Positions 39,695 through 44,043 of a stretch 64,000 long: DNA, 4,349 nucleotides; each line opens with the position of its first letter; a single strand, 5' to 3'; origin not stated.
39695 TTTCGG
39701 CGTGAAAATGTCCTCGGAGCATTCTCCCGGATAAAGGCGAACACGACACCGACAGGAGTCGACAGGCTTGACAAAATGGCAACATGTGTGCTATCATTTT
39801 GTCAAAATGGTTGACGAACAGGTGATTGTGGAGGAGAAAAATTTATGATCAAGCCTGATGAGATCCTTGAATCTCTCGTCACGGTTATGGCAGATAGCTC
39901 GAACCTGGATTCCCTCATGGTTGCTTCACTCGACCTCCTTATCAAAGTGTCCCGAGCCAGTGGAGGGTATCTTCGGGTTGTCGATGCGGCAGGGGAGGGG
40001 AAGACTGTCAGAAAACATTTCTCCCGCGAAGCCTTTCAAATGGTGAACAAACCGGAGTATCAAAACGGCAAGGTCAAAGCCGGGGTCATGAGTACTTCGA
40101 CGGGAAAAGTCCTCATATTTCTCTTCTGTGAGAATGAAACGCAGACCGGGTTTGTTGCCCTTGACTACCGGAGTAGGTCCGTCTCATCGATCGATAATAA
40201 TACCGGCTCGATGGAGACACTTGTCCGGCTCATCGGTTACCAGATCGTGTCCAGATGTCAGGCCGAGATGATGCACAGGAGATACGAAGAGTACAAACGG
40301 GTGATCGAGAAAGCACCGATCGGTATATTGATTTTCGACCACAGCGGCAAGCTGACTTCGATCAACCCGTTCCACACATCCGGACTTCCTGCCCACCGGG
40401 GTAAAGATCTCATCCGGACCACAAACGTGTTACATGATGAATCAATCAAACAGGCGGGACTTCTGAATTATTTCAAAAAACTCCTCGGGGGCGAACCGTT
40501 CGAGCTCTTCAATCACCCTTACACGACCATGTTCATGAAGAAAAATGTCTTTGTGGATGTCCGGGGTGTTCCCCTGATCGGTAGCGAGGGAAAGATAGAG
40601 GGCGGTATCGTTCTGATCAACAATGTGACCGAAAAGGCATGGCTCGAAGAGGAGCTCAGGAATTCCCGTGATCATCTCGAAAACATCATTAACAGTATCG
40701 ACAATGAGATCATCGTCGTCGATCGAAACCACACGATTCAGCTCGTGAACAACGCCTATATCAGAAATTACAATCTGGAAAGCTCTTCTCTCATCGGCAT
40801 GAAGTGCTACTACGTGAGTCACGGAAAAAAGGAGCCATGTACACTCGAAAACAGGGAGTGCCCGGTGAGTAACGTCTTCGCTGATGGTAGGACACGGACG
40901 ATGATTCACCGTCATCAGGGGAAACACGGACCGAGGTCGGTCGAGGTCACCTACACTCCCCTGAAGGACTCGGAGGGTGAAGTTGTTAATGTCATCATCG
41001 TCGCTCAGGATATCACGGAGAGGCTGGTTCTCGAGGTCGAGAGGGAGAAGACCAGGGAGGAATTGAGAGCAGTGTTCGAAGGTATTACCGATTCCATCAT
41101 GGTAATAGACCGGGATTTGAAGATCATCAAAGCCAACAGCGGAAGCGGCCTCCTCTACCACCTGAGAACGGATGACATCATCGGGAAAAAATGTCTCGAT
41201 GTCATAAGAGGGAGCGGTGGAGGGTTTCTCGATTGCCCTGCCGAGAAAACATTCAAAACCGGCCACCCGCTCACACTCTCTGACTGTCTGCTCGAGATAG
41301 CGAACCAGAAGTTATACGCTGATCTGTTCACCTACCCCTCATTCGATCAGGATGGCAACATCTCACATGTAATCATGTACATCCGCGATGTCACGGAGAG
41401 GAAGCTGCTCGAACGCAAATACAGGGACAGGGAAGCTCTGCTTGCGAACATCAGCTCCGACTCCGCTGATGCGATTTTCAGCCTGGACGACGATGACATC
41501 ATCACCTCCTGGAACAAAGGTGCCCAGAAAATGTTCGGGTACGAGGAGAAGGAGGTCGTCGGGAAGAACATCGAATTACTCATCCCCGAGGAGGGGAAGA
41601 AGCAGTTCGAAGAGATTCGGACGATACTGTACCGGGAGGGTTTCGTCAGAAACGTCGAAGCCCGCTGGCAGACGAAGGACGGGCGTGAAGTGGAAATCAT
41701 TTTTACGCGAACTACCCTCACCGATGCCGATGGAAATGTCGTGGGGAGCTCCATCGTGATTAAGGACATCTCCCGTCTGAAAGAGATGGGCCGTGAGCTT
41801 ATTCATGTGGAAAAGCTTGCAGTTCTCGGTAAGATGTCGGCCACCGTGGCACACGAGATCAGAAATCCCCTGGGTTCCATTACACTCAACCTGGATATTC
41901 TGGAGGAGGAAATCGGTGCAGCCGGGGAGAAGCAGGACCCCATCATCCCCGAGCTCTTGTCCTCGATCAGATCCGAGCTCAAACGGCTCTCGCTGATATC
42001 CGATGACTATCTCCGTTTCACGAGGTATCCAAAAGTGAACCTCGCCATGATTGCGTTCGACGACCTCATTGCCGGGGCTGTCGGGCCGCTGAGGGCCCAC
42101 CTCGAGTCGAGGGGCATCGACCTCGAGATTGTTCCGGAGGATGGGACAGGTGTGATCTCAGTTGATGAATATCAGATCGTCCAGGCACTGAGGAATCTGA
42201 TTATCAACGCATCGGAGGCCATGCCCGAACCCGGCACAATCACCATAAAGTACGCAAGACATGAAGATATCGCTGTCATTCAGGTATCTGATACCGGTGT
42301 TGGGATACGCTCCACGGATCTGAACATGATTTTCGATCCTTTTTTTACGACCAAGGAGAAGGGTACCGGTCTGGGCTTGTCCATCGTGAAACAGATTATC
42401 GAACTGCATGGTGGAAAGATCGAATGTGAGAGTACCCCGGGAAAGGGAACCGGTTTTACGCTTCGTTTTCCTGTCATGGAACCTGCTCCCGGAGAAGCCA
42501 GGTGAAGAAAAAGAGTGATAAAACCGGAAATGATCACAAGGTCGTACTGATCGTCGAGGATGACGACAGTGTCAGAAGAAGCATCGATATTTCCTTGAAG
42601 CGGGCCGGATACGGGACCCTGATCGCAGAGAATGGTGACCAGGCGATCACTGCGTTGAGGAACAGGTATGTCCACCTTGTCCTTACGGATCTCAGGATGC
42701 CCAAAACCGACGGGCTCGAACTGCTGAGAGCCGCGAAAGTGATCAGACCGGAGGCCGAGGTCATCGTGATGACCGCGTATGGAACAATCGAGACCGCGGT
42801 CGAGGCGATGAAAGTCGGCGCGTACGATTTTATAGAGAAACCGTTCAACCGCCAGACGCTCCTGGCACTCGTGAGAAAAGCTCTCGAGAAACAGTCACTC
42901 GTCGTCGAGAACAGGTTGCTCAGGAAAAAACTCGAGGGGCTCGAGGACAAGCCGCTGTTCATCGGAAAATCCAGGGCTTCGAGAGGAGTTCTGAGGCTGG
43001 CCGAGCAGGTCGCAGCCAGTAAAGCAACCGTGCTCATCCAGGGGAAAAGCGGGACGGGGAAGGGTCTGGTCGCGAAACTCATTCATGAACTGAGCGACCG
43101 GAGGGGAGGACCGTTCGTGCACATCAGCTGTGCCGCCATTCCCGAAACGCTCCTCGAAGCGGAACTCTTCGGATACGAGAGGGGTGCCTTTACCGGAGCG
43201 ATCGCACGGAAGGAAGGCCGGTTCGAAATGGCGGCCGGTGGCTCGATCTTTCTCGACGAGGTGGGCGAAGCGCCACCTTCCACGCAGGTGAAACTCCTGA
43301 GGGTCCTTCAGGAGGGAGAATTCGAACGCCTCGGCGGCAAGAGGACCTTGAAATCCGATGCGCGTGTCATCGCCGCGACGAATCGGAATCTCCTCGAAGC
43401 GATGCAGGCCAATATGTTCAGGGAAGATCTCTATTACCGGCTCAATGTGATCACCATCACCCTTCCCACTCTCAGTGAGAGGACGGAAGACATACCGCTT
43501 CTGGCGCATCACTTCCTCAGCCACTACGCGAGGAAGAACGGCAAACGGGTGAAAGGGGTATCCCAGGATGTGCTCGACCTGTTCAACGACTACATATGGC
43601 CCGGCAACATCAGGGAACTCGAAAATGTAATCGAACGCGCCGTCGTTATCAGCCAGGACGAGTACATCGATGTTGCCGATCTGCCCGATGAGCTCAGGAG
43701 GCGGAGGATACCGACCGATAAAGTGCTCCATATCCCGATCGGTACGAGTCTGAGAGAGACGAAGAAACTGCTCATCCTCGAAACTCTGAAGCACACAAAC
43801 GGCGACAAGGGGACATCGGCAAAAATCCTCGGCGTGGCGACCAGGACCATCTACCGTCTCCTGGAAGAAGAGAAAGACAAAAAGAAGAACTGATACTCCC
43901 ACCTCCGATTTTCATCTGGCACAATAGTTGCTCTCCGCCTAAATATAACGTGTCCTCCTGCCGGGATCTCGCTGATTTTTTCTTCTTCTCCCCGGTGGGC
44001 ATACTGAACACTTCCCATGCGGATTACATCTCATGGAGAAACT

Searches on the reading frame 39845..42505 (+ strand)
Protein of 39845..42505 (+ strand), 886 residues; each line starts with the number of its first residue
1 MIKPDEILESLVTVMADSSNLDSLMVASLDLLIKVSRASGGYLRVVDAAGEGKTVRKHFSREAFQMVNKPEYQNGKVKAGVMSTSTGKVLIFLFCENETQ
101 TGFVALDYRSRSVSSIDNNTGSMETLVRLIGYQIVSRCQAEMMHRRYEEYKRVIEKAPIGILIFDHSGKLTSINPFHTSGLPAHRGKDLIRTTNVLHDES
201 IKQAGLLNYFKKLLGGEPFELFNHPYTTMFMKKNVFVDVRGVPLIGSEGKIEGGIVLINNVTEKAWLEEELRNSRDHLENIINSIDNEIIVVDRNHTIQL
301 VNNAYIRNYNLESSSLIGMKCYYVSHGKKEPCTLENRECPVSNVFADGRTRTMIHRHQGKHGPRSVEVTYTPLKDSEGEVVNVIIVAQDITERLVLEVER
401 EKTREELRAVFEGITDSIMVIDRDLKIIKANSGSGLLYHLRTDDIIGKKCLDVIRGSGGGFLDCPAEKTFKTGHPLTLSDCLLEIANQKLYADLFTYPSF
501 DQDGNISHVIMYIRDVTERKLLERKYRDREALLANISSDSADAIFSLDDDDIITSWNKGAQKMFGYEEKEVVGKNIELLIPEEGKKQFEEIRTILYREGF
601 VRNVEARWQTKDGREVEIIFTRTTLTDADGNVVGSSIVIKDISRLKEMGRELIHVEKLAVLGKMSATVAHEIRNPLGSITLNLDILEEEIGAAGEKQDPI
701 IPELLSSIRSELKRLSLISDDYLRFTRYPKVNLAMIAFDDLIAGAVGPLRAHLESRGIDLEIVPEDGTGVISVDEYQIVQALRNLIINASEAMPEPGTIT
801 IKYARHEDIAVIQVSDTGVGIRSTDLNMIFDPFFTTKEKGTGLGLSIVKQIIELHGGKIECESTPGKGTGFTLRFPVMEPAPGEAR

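Call 6: search_protein_families(library=pfam, proteins=[window:39845-42505:+], max_evalue=0.01)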
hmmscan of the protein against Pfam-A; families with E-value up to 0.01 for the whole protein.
window:39845-42505:+ (886 aa): 13 families
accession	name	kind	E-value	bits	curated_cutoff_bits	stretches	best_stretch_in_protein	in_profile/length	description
PF08448.16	PAS_4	-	6.2e-43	146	23.1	3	286-393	5-108/110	PAS fold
PF00989.32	PAS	-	1.3e-37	128.7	22.6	3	534-642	4-113/113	PAS fold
PF13426.13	PAS_9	-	5.3e-36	123.5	27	3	542-643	2-102/103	PAS domain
PF02518.31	HATPase_c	-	4.6e-28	98.3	26.4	1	774-877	2-109/111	Histidine kinase-, DNA gyrase B-, and HSP90-like ATPase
PF13188.13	PAS_8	-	5.3e-16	58.3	21.8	1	539-581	9-48/65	PAS domain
PF00512.31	HisKA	-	1.2e-11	44.9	26.9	1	662-727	3-62/66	His Kinase A (phospho-acceptor) domain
PF08447.18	PAS_3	-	6.7e-08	33.1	25.6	1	554-633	2-83/89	PAS fold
PF12860.13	PAS_7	-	1.1e-07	32.4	27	0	282-393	1-110/115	PAS fold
PF24820.1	Diguanyl_cycl_sensor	-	1.5e-05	25.4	28.1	0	281-320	1-40/109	Diguanylate cyclase-like sensor domain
PF13596.12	PAS_10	-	4.3e-05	24.5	22.1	0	544-642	12-105/106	PAS domain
PF14501.12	HATPase_c_5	-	0.0001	22.6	22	1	776-863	4-90/102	GHKL domain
PF08670.17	MEKHLA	-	0.00081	19.7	23.7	1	514-641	12-140/143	MEKHLA domain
PF21370.4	PAS_GdpP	-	0.0039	18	27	0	153-179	8-34/90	Cyclic-di-AMP phosphodiesterase GdpP-like, PAS domain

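Call 60: search_protein_families(library=ncbifam, proteins=[window:39845-42502:+], max_evalue=0.001)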
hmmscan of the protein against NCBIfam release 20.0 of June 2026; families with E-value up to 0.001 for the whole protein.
window:39845-42502:+ (886 aa): 92 families (the best 25 are shown)
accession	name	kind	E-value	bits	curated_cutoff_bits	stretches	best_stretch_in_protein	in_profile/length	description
NF008468.0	PRK11360.1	equivalog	5.6e-100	335.5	646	3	538-879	275-610/616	two-component system sensor histidine kinase AtoS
NF046044.1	PnpS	equivalog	2.7e-59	201.1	400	4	525-876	49-390/390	two-component system histidine kinase PnpS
NF052573.1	HisKinEspAMyxo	equivalog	1.3e-52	178.8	1400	2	501-879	228-613/755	serine histidine kinase EspA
NF007688.0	PRK10364.1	equivalog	4.9e-52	177.2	479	1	646-878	225-452/460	two-component system sensor histidine kinase ZraS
NF041777.1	sens_FixL_Rhizob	equivalog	1e-49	169.5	850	2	502-878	94-482/485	sensor protein FixL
NF047874.1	MASE3_PAS_HK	subfamily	3.6e-49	168.1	560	2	518-877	252-625/655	MASE3 domain-containing sensor histidine kinase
NF052574.1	HisKinEspCMyxo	equivalog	1.4e-47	162.4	1200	1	557-879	314-639/785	serine histidine kinase EspC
NF033092.0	HK_WalK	equivalog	1e-46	159.8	725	2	533-876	260-593/594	cell wall metabolism sensor histidine kinase WalK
TIGR02966.1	phoR_proteo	equivalog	6.3e-46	156.9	334.2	1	536-875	11-333/333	phosphate regulon sensor histidine kinase PhoR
TIGR00229.1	sensory_box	domain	3e-44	150.2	22.9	3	527-652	1-126/126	PAS domain S-box protein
NF047497.1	HK_LIC_12097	equivalog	5.7e-43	147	500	3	628-877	117-366/367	LIC_12097 family sensor histidine kinase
NF010411.0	PRK13837.1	equivalog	2.9e-41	141.4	647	1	646-884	435-682/828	two-component system VirA-like sensor kinase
NF038348.1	T2SS_HK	subfamily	1.1e-36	126.4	450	2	740-877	433-573/574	histidine kinase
NF010076.0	PRK13557.1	subfamily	1.2e-35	123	631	1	549-879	51-396/540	histidine kinase famiy protein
NF053867.1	SprKinKinDBac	equivalog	1e-33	116.6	775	1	649-878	274-498/500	sporulation kinase KinD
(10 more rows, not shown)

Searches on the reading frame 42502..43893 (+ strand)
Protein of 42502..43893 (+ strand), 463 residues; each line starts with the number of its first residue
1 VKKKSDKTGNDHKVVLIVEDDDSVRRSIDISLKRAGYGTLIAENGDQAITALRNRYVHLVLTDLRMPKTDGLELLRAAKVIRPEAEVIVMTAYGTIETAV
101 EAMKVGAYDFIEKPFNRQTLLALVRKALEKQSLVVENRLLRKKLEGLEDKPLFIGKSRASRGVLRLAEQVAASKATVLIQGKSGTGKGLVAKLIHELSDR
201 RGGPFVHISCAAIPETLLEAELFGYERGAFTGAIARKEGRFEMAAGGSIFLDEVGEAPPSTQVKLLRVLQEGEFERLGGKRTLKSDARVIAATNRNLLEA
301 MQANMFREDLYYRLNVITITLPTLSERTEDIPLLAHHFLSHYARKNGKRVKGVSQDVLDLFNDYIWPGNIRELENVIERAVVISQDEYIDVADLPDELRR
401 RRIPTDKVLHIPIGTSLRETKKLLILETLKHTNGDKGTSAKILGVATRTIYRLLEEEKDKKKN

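Call 6: search_protein_families(library=pfam, proteins=[window:42502-43893:+], max_evalue=0.01)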
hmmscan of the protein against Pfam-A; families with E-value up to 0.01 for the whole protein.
window:42502-43893:+ (463 aa): 13 families
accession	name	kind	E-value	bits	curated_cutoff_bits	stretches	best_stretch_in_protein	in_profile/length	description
PF00158.32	Sigma54_activat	-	2.6e-67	226.1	20.2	1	154-319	2-167/168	Sigma-54 interaction domain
PF25601.1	AAA_lid_14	-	1.8e-29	101.8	27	1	326-402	2-78/87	AAA+ ATPase lid domain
PF00072.30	Response_reg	-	8.7e-28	97.1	30.2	1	15-124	1-110/111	Response regulator receiver domain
PF14532.12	Sigma54_activ_2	-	1.8e-16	61.1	25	1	154-324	1-138/138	Sigma-54 interaction domain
PF07728.20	AAA_5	-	1.2e-08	35.5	22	1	177-297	2-125/139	AAA domain (dynein-related subfamily)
PF23198.2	PDE8A_N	-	3.7e-06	27.3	29.6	1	10-92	8-91/147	PDE8A-like, N-terminal domain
PF00004.35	AAA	-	0.00054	20.9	21.2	1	177-301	1-114/131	ATPase family associated with various cellular activities (AAA)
PF07724.20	AAA_2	-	0.0006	20.3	27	1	174-302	3-132/166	AAA domain (Cdc48 subfamily)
PF02954.25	HTH_8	-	0.00092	19.3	22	1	417-452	2-37/42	Bacterial regulatory protein, Fis family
PF13191.12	AAA_16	-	0.0012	19.9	32.6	1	153-223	2-79/167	AAA ATPase domain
PF13604.12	AAA_30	-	0.0022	18.2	27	1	166-269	9-112/191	AAA domain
PF01078.27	Mg_chelatase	-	0.0029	17.5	20.3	0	168-197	16-45/207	Magnesium chelatase, subunit ChlI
PF07726.17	AAA_3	-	0.0058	16.9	27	0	177-294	2-111/131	ATPase family associated with various cellular activities (AAA)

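Call 14: list_cluster_members(proteins=[P0001, window:42502-43890:+])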
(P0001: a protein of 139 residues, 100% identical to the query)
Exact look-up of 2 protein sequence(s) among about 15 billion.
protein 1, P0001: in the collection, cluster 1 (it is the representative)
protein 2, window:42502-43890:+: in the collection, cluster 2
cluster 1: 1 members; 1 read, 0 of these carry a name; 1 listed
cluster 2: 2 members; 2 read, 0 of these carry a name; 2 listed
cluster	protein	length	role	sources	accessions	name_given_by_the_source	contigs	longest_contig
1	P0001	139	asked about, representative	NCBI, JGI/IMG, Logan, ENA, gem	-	-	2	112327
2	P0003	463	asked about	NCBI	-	-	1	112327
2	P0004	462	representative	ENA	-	-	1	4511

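Call 59: search_solved_structures(query=window:42502-43890:+, max_evalue=1e-20)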
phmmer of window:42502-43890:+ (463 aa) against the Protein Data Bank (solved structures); distinct sequences matched with E-value up to 1e-20: 38.
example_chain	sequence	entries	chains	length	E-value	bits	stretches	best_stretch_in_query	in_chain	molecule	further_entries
4l4u_A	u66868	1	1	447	5.2e-112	378.3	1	11-456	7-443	Transcriptional regulator (NtrC family)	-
1ny5_A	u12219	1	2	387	1.8e-106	360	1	15-394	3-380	transcriptional regulator (NtrC family)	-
3dzd_A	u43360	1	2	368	1.9e-90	307.2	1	14-389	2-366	Transcriptional regulator (NtrC family)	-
5ep0_A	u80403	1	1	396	2.9e-86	293.5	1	13-396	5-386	Putative repressor protein luxO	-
1ojl_A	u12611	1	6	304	1.2e-84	288.1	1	153-452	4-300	TRANSCRIPTIONAL REGULATORY PROTEIN ZRAR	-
4ly6_A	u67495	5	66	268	2.3e-77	264.2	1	135-394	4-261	Transcriptional regulator (NtrC family)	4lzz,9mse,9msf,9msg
1ny6_A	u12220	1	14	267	2.9e-77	263.8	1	136-394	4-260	transcriptional regulator (NtrC family)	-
5m7n_A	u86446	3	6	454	8.4e-77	262.3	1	15-454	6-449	Nitrogen assimilation regulatory protein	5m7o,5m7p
3m0e_A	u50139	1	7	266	2.3e-76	260.9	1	136-394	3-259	Transcriptional regulator (NtrC family)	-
26jl_A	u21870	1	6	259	1.8e-75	257.9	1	153-399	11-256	Flagellar regulatory protein A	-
9qq6_C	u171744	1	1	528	2.8e-75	257.2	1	137-394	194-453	Nif-specific regulatory protein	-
6iy8_A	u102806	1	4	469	2.2e-74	254.3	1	129-389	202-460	Positive regulator CapR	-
4qhs_A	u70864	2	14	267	1.4e-71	245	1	160-390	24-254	Flagellar regulatory protein C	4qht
6jdi_A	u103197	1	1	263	9.1e-71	242.4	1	153-399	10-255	Nitrogen assimilation regulatory protein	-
6lua_A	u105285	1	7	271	1e-70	242.2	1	160-390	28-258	Flagellar regulatory protein C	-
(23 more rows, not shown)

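Call 60: search_protein_families(library=ncbifam, proteins=[window:42502-43890:+], max_evalue=0.001)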
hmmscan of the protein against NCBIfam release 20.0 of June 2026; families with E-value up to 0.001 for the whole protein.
window:42502-43890:+ (463 aa): 111 families (the best 25 are shown)
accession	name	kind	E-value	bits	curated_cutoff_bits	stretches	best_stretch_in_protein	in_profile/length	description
NF008469.0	PRK11361.1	equivalog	4e-134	447.8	714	1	13-454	5-452/461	acetoacetate metabolism transcriptional regulator AtoC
TIGR01818.1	ntrC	equivalog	1.3e-126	423.1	558.6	1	15-401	1-384/463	nitrogen regulation protein NR(I)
TIGR02915.1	PEP_resp_reg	equivalog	6.1e-123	410.9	502.6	1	15-456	1-441/445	PEP-CTERM-box response regulator transcription factor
NF007689.0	PRK10365.1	equivalog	3.8e-119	398.4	760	1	14-451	7-436/441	sigma-54-dependent response regulator transcription factor ZraR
NF051870.1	NAssimRespRegNtrX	equivalog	7.3e-108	361.3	600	1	15-428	4-417/452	nitrogen assimilation response regulator NtrX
TIGR01817.1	nifA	equivalog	3.8e-105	352.6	528.85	1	139-394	184-438/534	nif-specific transcriptional activator NifA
NF041946.1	LuxO_transreg_Vib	equivalog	5.1e-105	351.9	800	1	18-401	2-383/463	quorum-sensing sigma-54 dependent transcriptional regulator LuxO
NF041552.1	TF_PrdR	equivalog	1e-104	351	795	1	149-455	265-574/577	sigma-54 dependent transcriptional regulator PrdR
NF008176.1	PRK10923.1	equivalog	3.1e-103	345.9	620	1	14-406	5-393/469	nitrogen regulation protein NR(I)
NF011695.0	PRK15115.1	equivalog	6.5e-103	344.9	763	1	14-455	8-434/445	two-component system response regulator GlrR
NF050807.1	TransRegFlbDCaul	equivalog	1e-97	327.9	750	1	26-458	15-439/454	sigma-54-dependent transcriptional regulator FlbD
NF049963.1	RespRegFlgRCampy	domain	3.8e-94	316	750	1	15-450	3-420/429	fla regulon two-component system response regulator FlgR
NF038308.1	RNA_repair_RtcR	equivalog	5.8e-94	315.8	650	1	6-406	22-444/530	RNA repair transcriptional activator RtcR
NF003451.0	PRK05022.1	equivalog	6.3e-87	292.4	476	1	126-389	166-428/512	nitric oxide reductase transcriptional regulator NorR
NF011958.0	PRK15429.1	equivalog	1.2e-85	288.6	830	1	130-446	357-673/692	formate hydrogenlyase transcriptional activator FlhA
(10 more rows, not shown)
